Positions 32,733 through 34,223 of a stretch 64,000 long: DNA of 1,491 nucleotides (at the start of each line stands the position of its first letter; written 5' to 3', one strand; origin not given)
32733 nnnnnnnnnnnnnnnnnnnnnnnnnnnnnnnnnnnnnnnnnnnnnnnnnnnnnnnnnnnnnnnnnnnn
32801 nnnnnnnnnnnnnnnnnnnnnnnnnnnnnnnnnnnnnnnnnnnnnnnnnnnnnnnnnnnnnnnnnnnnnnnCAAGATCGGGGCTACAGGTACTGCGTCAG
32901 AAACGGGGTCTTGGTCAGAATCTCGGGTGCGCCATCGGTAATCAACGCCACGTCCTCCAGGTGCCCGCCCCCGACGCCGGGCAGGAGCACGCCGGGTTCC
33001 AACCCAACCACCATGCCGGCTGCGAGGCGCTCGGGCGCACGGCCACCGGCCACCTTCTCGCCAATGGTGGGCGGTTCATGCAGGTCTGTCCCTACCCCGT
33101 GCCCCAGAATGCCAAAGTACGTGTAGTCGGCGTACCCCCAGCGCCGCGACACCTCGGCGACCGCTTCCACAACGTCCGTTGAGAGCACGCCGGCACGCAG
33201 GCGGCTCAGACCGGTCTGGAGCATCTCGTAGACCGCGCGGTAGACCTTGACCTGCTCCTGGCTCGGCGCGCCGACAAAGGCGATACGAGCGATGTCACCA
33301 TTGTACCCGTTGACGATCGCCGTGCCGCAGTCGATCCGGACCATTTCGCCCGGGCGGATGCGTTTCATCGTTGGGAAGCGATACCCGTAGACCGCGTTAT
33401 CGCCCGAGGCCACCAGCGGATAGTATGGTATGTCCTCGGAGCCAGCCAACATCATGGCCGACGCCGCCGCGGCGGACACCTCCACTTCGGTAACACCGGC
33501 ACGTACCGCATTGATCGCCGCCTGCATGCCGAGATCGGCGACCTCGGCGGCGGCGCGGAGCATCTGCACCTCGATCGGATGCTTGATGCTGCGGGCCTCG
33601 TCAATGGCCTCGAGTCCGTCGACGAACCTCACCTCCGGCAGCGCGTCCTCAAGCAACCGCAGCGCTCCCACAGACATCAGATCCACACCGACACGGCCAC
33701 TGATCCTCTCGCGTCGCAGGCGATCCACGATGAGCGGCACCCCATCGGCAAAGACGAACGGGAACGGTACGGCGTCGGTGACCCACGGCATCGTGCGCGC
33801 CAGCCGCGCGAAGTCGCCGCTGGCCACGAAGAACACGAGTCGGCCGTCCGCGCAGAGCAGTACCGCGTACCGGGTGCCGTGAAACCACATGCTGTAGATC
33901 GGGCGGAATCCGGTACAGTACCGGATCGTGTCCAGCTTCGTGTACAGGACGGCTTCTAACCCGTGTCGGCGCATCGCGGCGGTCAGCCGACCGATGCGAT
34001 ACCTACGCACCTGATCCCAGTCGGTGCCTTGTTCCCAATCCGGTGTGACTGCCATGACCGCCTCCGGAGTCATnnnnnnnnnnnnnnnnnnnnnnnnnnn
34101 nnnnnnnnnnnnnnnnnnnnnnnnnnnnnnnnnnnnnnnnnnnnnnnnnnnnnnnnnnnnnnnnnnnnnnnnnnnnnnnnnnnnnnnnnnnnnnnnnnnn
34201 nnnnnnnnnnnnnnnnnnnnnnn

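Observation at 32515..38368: Peptide-type ABC importer locus lacking ATPase genes, translationally coupled to a CN-hydrolase and an M24 peptidase (plus a cupin)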

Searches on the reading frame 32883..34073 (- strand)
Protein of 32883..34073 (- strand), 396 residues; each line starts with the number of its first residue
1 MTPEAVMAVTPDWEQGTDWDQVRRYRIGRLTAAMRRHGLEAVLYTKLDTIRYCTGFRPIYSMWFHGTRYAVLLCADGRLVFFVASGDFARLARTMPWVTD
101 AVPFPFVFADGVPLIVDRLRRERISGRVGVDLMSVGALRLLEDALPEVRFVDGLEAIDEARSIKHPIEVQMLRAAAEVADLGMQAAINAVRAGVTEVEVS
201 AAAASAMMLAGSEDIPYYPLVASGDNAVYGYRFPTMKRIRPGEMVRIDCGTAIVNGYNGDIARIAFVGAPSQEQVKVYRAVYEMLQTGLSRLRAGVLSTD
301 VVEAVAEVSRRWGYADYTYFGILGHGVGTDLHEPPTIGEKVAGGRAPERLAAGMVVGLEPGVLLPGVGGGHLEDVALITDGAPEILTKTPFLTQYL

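Call 6: search_protein_families(library=pfam, proteins=[window:32883-34073:-], max_evalue=0.01)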
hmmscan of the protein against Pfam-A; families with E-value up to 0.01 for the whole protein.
window:32883-34073:- (396 aa): 2 families
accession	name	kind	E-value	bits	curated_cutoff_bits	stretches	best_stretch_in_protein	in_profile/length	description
PF00557.29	Peptidase_M24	-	2.5e-43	148.7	23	1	171-380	2-208/208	Metallopeptidase family M24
PF01321.24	Creatinase_N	-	1.7e-14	54.9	22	1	26-163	1-128/128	Creatinase/Prolidase N-terminal domain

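Call 14: search_solved_structures(query=window:32883-34073:-, max_evalue=0.001, show_alignments=1)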
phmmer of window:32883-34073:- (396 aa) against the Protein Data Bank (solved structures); distinct sequences matched with E-value up to 0.001: 88 (the best 60 are shown).
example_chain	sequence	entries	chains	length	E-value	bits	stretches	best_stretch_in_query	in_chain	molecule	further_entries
1pv9_A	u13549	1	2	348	5e-37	131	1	152-389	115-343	Xaa-Pro dipeptidase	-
1wy2_A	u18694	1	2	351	1.4e-34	122.9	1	149-389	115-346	Xaa-Pro dipeptidase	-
5giu_A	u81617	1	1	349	4.2e-34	121.4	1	127-388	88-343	Proline dipeptidase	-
5cdl_A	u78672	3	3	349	4.2e-34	121.4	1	127-388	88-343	Proline dipeptidase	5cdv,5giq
3q6d_A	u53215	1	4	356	1.7e-32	116.1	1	29-390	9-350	Proline dipeptidase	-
4fkc_A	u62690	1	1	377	3e-30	108.7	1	25-380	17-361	Xaa-Pro aminopeptidase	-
4rgz_A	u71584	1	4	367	3e-30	108.7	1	25-380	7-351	Xaa-Pro aminopeptidase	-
1wn1_A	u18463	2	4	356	1.8e-29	106.2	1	155-389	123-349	dipeptidase | 356aa long hypothetical dipeptidase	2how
2zsg_A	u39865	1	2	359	3.7e-28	101.8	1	108-390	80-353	Aminopeptidase P, putative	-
5cnx_A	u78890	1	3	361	7.6e-27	97.5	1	158-390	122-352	Aminopeptidase YpdF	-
7k3u_A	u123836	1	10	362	1e-23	87.2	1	144-389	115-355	Aminopeptidase P family protein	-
7n02_A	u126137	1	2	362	1.5e-23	86.6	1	144-389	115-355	Aminopeptidase P family protein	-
6xmr_A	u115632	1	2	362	1.5e-23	86.6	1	144-389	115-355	Aminopeptidase P family protein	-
4zng_C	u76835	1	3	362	1.5e-23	86.6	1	144-389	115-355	Prolidase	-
9kwa_A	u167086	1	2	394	7.6e-23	84.3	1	15-378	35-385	Proline dipeptidase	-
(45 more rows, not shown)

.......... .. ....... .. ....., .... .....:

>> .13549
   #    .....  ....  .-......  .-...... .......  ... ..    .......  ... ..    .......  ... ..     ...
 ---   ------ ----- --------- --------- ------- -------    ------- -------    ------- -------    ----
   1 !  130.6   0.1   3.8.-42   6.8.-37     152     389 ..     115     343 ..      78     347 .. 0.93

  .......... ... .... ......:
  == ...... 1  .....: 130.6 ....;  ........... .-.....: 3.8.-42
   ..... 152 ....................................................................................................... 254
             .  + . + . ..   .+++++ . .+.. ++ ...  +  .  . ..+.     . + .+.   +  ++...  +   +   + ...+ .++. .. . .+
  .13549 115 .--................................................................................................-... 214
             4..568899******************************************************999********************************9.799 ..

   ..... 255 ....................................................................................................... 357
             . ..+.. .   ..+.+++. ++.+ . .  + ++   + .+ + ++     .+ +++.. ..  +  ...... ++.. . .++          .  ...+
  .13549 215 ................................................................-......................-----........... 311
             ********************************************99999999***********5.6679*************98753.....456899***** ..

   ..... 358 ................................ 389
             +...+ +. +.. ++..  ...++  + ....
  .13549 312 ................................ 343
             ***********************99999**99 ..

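Call 29: search_protein_families(library=ncbifam, proteins=[window:32883-34073:-], max_evalue=0.00001)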
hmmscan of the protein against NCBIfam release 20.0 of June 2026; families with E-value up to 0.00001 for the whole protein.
window:32883-34073:- (396 aa): 14 families
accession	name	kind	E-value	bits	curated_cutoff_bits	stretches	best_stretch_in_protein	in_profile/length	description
NF040821.1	dipep_PepQ_Arch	equivalog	9.1e-41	140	630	1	145-389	106-341/346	Xaa-Pro dipeptidase PepQ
NF011173.0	PRK14575.1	equivalog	4.7e-33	114.7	850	1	128-390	143-399/406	putative peptidase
NF011174.0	PRK14576.1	subfamily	1.5e-32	113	487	1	130-388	144-396/405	putative endopeptidase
NF011720.0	PRK15173.1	subfamily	5e-32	111.2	420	1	128-390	80-336/343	peptidase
NF007310.0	PRK09795.1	equivalog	1.6e-30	106.2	393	1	157-388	121-350/361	aminopeptidase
NF043017.1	DimsulpropLyDddP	equivalog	3.3e-23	82.2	600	1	18-393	50-440/443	dimethylsulfonioproprionate lyase DddP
NF038259.1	ectoine_DoeA_2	exception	1.3e-22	80.1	575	1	25-307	16-296/386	ectoine hydrolase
TIGR00500.1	met_pdase_I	equivalog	1.6e-19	70.4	171.35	1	163-362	3-203/247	type I methionyl aminopeptidase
TIGR02993.1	ectoine_eutD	equivalog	7.3e-18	64.9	613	1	25-390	13-384/391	ectoine hydrolase DoeA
NF008131.0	PRK10879.1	equivalog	6.1e-16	58.2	465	1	151-308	161-318/438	Xaa-Pro aminopeptidase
NF008970.0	PRK12318.1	equivalog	1e-15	57.8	267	1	163-362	43-244/291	methionyl aminopeptidase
NF010133.0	PRK13607.1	equivalog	2e-11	43.4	339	1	154-300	152-296/443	Xaa-Pro dipeptidase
NF009533.0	PRK12897.1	equivalog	7.9e-08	31.9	488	1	213-362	61-204/248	type I methionyl aminopeptidase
NF005583.0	PRK07281.1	equivalog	2.1e-07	30.5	445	1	258-361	131-234/286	methionyl aminopeptidase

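Call 45: find_homologous_proteins(query=window:32883-34073:-, max_evalue=1e-10)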
Query window:32883-34073:- (396 aa): 113 proteins with E <= 1e-10 among 8000 candidates.
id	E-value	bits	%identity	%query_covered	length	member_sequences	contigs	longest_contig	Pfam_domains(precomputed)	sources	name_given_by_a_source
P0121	5.6e-257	870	100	98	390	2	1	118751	PF01321.25,PF00557.30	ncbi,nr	ncbi:MAG: Xaa-Pro peptidase family protein [Armatimonadota bacterium]|nr:Xaa-Pro peptidase family pr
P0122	3.5e-226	769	87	98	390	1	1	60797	PF01321.25,PF00557.30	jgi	jgi:Xaa-Pro aminopeptidase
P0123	1.7e-220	750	85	98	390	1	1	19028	PF01321.25,PF00557.30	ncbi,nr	ncbi:MAG: Xaa-Pro peptidase family protein [Armatimonadota bacterium]|nr:Xaa-Pro peptidase family pr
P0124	5.3e-208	709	79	98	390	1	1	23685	PF01321.25,PF00557.30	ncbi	ncbi:MAG: M24 family metallopeptidase [Armatimonadota bacterium]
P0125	8.2e-206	702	78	98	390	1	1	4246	PF01321.25,PF00557.30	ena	-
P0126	4.3e-205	699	78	98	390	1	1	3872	PF01321.25,PF00557.30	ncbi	-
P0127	8.4e-204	695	79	98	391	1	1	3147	PF01321.25,PF00557.30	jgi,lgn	jgi:Xaa-Pro aminopeptidase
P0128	3.5e-203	693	78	98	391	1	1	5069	PF01321.25,PF00557.30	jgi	jgi:Xaa-Pro aminopeptidase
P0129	9.2e-203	692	79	98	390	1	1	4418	PF01321.25,PF00557.30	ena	-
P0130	1.5e-202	691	78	98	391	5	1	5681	PF01321.25,PF00557.30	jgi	jgi:Xaa-Pro aminopeptidase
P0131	8.8e-202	688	79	98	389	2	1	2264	PF01321.25,PF00557.30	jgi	-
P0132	1.1e-201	688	78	98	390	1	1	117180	PF01321.25,PF00557.30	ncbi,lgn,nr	ncbi:MAG: Xaa-Pro peptidase family protein [Armatimonadota bacterium]|nr:Xaa-Pro peptidase family pr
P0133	8.7e-200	682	77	98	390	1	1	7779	PF01321.25,PF00557.30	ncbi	-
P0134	2.2e-199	680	77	98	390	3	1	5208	PF01321.25,PF00557.30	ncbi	-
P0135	3.0e-199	680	79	98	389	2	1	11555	PF01321.25,PF00557.30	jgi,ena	-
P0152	2.4e-137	476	55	97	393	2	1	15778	PF01321.25,PF00557.30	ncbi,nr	ncbi:MAG TPA: aminopeptidase P family protein [Clostridia bacterium]|nr:aminopeptidase P family prot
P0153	7.7e-136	471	56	96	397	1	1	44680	PF01321.25,PF00557.30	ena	-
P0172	3.4e-116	407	46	98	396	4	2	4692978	PF01321.25,PF00557.30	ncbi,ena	-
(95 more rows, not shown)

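Call 46: find_encoding_contigs(protein=P0152, flank=8000, max_places=1)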
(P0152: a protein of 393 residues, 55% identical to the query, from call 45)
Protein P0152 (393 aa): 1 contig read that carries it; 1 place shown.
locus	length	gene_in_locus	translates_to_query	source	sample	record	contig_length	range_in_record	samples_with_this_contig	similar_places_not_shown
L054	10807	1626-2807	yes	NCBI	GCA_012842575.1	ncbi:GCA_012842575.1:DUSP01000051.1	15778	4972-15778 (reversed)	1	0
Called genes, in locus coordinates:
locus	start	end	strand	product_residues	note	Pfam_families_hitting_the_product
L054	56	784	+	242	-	PF00005:ABC_tran, PF13304:AAA_21 (faint), PF12399:BCA_ABC_TP_C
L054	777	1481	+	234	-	PF00005:ABC_tran, PF13304:AAA_21 (faint)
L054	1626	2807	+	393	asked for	PF01321:Creatinase_N, PF00557:Peptidase_M24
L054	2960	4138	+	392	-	PF01321:Creatinase_N, PF00557:Peptidase_M24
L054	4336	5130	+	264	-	PF00106:adh_short, PF08659:KR, PF13561:adh_short_C2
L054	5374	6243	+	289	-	PF02548:Pantoate_transf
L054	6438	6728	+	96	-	PF25160:LdpA_Fe-S-bd (faint), PF00037:Fer4, PF12797:Fer4_2 (weak), PF12837:Fer4_6 (weak), PF13237:Fer4_10, PF14697:Fer4_21, PF12838:Fer4_7, PF13187:Fer4_9 (weak), +5 more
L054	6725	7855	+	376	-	PF01855:POR_N, PF17147:PFOR_II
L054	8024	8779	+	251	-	PF02775:TPP_enzyme_C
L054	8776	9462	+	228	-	PF01558:POR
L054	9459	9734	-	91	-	-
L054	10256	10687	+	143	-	PF12953:DUF3842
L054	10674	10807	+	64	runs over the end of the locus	PF10133:CooT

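Call 47: find_encoding_contigs(protein=P0172, flank=8000, max_places=1)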
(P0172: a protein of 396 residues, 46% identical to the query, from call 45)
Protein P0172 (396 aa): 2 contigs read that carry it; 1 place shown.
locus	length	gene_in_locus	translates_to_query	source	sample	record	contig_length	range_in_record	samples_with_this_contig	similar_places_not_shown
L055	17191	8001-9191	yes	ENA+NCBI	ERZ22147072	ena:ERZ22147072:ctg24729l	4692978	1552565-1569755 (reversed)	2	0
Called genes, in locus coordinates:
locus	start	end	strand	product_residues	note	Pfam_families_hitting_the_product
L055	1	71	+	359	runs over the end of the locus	PF02776:TPP_enzyme_N (weak), PF01855:POR_N, PF02780:Transketolase_C (weak), PF17147:PFOR_II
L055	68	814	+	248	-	PF02775:TPP_enzyme_C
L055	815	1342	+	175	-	PF01558:POR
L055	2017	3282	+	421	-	PF13433:Peripla_BP_5, PF13458:Peripla_BP_6, PF01094:ANF_receptor (weak)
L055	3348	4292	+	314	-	PF02653:BPD_transp_2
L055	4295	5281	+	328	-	PF02653:BPD_transp_2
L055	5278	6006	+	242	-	PF13476:AAA_23 (weak), PF00005:ABC_tran, PF13304:AAA_21 (faint), PF12399:BCA_ABC_TP_C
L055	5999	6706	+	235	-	PF00005:ABC_tran, PF13304:AAA_21 (faint)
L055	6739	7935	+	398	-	PF01321:Creatinase_N, PF00557:Peptidase_M24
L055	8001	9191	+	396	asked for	PF01321:Creatinase_N, PF00557:Peptidase_M24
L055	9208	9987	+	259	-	PF00106:adh_short, PF08659:KR, PF13561:adh_short_C2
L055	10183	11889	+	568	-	PF13426:PAS_9 (weak), PF00989:PAS, PF13188:PAS_8, PF13426:PAS_9, PF00158:Sigma54_activat, PF14532:Sigma54_activ_2, PF25601:AAA_lid_14, PF02954:HTH_8, +2 more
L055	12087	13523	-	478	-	PF00285:Citrate_synt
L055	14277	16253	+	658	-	PF00270:DEAD (faint), PF04851:ResIII, PF17757:UvrB_inter, PF27431:UvrB_3rd, PF00271:Helicase_C, PF12344:UvrB, PF02151:UVR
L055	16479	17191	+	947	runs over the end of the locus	PF00005:ABC_tran (faint), PF02463:SMC_N (faint), PF03193:RsgA_GTPase (faint), PF13191:AAA_16 (faint), PF13304:AAA_21 (faint), PF13555:AAA_29 (faint), PF17760:UvrA_inter, PF17755:UvrA_DNA-bind, +1 more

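Call 48: find_encoding_contigs(protein=P0153, flank=8000, max_places=1)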
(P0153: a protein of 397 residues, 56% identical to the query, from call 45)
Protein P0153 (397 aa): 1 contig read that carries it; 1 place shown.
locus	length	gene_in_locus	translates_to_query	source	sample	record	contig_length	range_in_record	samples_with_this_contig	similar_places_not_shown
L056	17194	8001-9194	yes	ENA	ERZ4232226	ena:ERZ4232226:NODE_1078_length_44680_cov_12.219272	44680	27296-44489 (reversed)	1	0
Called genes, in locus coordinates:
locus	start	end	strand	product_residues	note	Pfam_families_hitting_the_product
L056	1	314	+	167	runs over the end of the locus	?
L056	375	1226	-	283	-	PF00528:BPD_transp_1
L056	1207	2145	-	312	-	PF13191:AAA_16 (faint), PF00005:ABC_tran, PF13304:AAA_21 (weak)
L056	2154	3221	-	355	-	PF04069:OpuAC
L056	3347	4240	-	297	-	PF09339:HTH_IclR, PF12802:MarR_2 (weak), PF01047:MarR (faint), PF01614:IclR_C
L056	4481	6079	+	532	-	PF00496:SBP_bac_5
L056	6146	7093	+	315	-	PF19300:BPD_transp_1_N (weak), PF00528:BPD_transp_1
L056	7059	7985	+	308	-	PF12911:OppC_N (faint), PF00528:BPD_transp_1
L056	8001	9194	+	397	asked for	PF01321:Creatinase_N, PF00557:Peptidase_M24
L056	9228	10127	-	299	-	PF00126:HTH_1, PF03466:LysR_substrate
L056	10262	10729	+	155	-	PF01050:MannoseP_isomer, PF07883:Cupin_2, PF02311:AraC_binding (weak)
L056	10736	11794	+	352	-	PF03401:TctC, PF12727:PBP_like (weak)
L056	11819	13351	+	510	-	PF01970:TctA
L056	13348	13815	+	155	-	-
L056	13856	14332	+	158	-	PF06240:COXG, PF10604:Polyketide_cyc2 (weak), PF03364:Polyketide_cyc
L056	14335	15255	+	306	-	PF00941:FAD_binding_5, PF03450:CO_deh_flav_C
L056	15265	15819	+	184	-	PF00111:Fer2 (weak), PF13085:Fer2_3 (weak), PF01799:Fer2_2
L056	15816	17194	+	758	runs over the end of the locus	PF01315:Ald_Xan_dh_C, PF02738:MoCoBD_1, PF20256:MoCoBD_2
